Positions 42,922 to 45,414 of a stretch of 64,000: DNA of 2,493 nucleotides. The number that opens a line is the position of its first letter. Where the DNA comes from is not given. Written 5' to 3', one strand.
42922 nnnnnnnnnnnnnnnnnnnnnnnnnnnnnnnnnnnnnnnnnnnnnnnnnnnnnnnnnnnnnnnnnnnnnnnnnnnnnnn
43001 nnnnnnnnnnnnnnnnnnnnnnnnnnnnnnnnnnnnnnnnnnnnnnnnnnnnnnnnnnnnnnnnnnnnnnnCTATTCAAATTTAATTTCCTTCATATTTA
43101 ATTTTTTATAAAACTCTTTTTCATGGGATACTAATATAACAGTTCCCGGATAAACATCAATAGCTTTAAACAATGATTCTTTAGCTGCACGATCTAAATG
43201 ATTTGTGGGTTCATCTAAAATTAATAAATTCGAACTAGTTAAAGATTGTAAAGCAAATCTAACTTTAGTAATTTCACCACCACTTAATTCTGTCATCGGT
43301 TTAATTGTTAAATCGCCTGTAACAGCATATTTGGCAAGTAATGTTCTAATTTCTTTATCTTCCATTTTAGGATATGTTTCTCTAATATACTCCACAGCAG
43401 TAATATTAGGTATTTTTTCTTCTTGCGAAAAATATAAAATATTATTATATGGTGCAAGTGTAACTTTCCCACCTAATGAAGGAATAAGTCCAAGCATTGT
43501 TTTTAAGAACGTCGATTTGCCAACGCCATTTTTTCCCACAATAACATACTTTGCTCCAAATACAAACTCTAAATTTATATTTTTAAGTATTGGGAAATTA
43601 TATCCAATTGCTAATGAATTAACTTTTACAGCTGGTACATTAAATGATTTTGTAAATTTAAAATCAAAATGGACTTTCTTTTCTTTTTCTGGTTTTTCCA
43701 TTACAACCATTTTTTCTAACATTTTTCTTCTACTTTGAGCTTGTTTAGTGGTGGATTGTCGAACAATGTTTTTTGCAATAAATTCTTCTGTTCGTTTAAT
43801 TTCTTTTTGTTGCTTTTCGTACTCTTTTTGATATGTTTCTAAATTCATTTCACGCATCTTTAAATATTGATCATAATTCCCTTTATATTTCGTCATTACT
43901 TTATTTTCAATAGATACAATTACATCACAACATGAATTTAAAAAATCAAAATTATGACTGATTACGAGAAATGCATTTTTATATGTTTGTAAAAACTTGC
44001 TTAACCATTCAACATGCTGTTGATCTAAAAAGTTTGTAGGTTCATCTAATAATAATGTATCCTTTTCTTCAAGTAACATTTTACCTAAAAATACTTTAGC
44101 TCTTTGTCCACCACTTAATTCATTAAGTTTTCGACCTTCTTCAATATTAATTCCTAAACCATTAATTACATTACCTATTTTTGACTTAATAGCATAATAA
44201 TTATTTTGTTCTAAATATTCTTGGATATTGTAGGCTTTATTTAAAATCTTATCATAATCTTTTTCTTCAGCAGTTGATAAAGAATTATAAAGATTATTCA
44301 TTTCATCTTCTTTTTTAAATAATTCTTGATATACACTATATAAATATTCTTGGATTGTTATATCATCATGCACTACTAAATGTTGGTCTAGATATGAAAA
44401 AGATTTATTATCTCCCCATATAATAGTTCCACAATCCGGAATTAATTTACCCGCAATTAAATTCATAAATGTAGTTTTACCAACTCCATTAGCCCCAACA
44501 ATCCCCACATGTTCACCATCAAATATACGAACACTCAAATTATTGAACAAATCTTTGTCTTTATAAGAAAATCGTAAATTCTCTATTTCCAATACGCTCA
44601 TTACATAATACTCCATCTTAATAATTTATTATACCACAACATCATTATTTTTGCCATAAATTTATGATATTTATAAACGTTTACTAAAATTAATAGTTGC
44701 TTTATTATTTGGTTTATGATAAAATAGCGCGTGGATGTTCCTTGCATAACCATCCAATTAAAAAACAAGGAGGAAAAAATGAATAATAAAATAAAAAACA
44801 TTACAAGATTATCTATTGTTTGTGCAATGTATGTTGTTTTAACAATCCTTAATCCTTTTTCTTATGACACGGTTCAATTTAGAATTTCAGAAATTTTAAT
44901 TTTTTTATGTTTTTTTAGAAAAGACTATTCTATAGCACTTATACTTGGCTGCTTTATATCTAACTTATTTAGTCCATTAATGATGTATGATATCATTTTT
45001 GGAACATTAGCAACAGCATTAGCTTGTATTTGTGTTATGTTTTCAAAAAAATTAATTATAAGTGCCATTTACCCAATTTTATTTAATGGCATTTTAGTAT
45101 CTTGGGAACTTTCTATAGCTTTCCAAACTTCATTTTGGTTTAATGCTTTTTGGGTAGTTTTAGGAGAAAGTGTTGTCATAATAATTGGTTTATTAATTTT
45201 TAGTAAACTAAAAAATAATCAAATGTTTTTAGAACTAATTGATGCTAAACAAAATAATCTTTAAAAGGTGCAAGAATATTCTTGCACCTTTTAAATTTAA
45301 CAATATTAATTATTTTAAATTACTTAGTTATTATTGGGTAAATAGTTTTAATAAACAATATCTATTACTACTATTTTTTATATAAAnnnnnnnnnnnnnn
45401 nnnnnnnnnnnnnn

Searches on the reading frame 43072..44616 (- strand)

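Call 27: search_protein_families(library=pfam, proteins=[window:43072-44616:-], max_evalue=0.00001)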
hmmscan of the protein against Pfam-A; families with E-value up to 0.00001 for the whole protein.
window:43072-44616:- (514 aa): 8 families
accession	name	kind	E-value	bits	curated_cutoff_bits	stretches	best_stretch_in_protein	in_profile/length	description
PF00005.33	ABC_tran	-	3.4e-43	148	25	2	24-195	1-137/137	ABC transporter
PF12848.13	ABC_tran_Xtn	-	4.7e-27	94.3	25.9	1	235-317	2-85/85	ABC transporter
PF02463.25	SMC_N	-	3.3e-13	50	40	0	28-237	18-212/220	RecF/RecN/SMC N terminal domain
PF13304.12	AAA_21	-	5.2e-12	46.9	27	0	357-377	2-22/304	AAA domain, putative AbiEii toxin, Type IV TA system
PF13173.12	AAA_14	-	3.4e-07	30.8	27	0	37-102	5-60/129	AAA domain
PF13191.12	AAA_16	-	3e-06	28.3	32.6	0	29-81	19-64/167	AAA ATPase domain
PF13479.12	AAA_24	-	3.7e-06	27.4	27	0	355-383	3-23/195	AAA domain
PF13555.12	AAA_29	-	8.9e-06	25.8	27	0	356-374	24-42/61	P-loop containing region of AAA domain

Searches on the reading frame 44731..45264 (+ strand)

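Call 4: search_protein_families(library=pfam, proteins=[window:44731-45264:+], max_evalue=0.01)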
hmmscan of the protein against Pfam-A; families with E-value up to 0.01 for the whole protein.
window:44731-45264:+ (177 aa): 1 family
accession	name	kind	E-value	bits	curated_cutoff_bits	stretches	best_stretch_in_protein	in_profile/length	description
PF06177.16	QueT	-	2.1e-37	129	33.7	1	24-161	1-140/141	QueT transporter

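Call 5: search_protein_families(library=ncbifam, proteins=[window:44731-45264:+], max_evalue=0.01)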
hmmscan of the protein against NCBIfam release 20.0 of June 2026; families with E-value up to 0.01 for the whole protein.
window:44731-45264:+ (177 aa): 0 families
